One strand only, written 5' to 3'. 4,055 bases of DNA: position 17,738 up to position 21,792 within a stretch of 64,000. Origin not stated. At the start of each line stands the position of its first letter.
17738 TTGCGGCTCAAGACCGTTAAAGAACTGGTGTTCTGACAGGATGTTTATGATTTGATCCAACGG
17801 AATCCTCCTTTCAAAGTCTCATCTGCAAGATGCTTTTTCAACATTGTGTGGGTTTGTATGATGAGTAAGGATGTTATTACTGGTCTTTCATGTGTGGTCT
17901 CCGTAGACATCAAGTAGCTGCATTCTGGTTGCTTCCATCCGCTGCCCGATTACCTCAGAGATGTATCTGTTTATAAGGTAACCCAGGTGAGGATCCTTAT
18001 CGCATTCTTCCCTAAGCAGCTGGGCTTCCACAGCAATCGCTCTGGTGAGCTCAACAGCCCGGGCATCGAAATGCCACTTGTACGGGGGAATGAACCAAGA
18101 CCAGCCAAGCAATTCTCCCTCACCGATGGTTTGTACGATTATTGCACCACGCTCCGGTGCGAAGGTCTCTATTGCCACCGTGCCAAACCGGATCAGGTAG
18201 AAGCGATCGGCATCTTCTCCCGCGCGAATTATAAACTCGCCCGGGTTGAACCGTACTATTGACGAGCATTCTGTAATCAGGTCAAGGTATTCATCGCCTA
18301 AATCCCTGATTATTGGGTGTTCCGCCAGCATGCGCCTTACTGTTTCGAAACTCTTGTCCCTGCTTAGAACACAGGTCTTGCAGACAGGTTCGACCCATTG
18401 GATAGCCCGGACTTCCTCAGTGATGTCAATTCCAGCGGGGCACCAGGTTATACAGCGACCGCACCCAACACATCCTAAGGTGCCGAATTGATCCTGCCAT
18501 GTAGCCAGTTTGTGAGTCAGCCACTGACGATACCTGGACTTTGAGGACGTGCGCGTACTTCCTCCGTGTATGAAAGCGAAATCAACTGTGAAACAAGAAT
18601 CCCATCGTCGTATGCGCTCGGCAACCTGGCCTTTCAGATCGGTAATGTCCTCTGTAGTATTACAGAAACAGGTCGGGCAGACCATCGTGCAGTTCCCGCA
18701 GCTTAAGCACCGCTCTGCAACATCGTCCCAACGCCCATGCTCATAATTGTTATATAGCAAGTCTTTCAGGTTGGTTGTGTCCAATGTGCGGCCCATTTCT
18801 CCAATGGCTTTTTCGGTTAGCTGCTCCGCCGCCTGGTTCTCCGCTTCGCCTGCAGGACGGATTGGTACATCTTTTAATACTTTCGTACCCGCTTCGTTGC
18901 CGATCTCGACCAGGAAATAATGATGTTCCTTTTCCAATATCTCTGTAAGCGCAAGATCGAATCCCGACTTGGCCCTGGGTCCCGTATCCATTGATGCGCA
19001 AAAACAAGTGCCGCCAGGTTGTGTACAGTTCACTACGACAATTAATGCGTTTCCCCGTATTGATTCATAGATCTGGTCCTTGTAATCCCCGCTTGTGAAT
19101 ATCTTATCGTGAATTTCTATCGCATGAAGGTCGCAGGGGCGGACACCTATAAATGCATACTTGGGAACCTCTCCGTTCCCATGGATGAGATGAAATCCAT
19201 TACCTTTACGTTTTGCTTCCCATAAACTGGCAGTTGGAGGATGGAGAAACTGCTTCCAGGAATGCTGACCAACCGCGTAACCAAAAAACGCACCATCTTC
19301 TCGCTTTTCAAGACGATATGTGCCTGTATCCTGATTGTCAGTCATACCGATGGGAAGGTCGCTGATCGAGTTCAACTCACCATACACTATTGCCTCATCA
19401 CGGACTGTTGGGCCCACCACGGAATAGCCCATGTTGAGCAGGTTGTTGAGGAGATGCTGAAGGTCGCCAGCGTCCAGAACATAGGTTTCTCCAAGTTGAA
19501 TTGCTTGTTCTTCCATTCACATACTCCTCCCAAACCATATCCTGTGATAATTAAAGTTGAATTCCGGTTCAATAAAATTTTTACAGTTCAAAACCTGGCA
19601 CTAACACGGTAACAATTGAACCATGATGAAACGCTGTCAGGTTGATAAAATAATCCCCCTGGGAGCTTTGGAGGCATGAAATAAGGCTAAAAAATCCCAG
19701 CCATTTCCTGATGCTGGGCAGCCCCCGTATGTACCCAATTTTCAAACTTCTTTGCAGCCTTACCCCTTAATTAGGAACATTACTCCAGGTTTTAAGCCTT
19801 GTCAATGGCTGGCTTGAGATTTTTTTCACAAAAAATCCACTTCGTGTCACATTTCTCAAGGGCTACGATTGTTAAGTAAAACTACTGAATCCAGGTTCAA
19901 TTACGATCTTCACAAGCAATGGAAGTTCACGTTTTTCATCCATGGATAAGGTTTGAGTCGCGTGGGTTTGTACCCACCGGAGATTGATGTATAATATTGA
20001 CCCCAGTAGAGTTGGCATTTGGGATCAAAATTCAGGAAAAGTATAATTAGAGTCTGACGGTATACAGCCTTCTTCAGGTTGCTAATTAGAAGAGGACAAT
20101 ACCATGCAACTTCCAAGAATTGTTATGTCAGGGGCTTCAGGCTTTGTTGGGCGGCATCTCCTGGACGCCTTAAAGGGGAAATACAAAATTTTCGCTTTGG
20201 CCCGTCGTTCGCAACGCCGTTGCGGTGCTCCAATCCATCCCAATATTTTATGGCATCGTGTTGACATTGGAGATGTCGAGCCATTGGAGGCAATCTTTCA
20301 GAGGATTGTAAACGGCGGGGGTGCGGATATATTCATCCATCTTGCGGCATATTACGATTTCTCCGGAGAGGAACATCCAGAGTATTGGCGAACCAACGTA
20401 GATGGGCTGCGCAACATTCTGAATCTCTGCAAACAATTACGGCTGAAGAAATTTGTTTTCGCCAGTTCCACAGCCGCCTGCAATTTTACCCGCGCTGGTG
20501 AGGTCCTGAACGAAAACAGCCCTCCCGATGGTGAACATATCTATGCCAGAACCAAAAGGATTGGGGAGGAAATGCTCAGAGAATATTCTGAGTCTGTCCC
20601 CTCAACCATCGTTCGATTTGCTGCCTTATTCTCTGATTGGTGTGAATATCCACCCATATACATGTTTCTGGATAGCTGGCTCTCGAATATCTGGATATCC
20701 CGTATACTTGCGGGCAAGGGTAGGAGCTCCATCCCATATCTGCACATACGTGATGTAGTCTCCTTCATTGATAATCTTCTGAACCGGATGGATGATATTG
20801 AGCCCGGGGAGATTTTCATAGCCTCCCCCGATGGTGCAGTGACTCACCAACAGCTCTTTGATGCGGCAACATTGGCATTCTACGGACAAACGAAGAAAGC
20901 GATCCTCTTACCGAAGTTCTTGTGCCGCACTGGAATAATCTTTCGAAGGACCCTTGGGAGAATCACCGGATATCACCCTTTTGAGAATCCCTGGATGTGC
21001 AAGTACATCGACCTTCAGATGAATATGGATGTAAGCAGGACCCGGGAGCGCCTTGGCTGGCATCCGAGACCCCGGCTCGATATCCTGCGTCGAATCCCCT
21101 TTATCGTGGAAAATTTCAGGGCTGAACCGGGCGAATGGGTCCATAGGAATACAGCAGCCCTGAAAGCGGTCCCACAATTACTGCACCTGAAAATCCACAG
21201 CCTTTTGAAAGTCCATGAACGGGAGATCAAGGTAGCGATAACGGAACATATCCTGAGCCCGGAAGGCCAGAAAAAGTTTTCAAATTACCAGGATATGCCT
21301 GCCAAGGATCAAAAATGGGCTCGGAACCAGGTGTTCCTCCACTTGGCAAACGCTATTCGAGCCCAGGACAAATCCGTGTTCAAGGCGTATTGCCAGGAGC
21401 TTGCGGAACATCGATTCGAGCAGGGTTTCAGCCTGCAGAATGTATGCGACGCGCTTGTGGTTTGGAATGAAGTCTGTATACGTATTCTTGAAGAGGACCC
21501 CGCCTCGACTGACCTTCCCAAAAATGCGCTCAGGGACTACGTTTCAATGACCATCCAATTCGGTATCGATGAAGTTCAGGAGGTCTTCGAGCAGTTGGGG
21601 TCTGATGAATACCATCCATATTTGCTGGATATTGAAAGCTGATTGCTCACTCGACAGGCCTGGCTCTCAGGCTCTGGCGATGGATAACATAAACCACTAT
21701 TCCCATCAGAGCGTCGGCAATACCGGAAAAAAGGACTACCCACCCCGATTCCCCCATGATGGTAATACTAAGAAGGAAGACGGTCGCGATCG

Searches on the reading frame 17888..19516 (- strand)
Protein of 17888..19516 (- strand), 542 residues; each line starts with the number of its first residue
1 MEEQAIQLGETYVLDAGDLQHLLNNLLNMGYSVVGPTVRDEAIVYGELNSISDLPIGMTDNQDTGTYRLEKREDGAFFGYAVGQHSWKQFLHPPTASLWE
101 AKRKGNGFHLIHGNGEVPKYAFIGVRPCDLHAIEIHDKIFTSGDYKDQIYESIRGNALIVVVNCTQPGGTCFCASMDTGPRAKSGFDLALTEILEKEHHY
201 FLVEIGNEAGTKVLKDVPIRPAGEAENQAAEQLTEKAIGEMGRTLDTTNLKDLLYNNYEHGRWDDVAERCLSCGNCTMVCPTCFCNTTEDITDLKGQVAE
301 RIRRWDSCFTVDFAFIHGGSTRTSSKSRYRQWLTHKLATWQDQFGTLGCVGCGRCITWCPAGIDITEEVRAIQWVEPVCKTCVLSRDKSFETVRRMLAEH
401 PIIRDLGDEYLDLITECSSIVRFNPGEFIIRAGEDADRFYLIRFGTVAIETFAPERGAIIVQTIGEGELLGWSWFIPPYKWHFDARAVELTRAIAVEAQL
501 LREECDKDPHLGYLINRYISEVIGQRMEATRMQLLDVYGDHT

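Call 42: search_protein_families(library=ncbifam, proteins=[window:17888-19516:-], max_evalue=0.00001)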
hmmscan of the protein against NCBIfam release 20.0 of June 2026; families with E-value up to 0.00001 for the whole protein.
window:17888-19516:- (542 aa): 4 families
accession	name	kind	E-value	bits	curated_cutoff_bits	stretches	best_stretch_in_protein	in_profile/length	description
NF040833.1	sulfhyd_HydB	equivalog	1.8e-44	152.1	750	1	87-377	57-340/367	NADPH-dependent hydrogenase/sulfhydrogenase 1 subunit beta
NF040829.1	sulfhyd_ShyB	equivalog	7.1e-40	137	690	1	114-368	78-328/334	NAD(P)-dependent hydrogenase/sulfhydrogenase 2 subunit beta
TIGR02910.1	sulfite_red_A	equivalog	5.7e-38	131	323.15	1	120-367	90-321/334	anaerobic sulfite reductase subunit AsrA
NF041163.2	encap_f2b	equivalog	2.5e-08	33.5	400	1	385-521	61-199/450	family 2B encapsulin nanocompartment shell protein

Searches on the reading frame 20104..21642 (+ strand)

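Call 42: search_protein_families(library=ncbifam, proteins=[window:20104-21642:+], max_evalue=0.00001)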
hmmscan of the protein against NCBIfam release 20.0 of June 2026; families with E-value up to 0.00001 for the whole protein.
window:20104-21642:+ (512 aa): 11 families
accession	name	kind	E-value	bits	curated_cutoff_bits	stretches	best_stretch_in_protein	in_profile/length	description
TIGR01746.1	Thioester-redct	subfamily_domain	1.3e-13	51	213.35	1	6-175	2-195/371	thioester reductase domain-containing protein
TIGR03466.1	HpnA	hypoth_equivalog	1.3e-13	50.5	367.65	1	7-164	4-158/327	hopanoid-associated sugar epimerase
TIGR01179.1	galE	equivalog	2.8e-13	49.4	262.3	1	6-166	2-167/332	UDP-glucose 4-epimerase GalE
NF005539.0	PRK07201.1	equivalog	2.9e-10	39.5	549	1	7-173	4-175/657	SDR family oxidoreductase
NF042423.1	oxyalk_red_Shew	equivalog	3e-10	39.7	580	1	3-163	8-161/331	2-alkyl-3-oxoalkanoate reductase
TIGR01777.1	yfcH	hypoth_equivalog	6.6e-10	39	207.35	1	6-275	1-255/292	TIGR01777 family oxidoreductase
TIGR01214.1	rmlD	equivalog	2.6e-09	36.6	224.05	1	5-177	1-152/285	dTDP-4-dehydrorhamnose reductase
NF042422.1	oxyalk_red_OleD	equivalog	5.4e-09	35.9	580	1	5-158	2-150/329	2-alkyl-3-oxoalkanoate reductase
NF043036.1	ErythonDh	equivalog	4.9e-08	32.5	325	1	5-162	2-164/321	D-erythronate dehydrogenase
TIGR04180.1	EDH_00030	hypoth_equivalog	5.4e-08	32.3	475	1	6-171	1-171/297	NAD-dependent 4,6-dehydratase LegB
NF052578.1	StrlDmthSdmBMthl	equivalog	3.8e-06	26.9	600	1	8-278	5-263/328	sterol demethylase protein SdmB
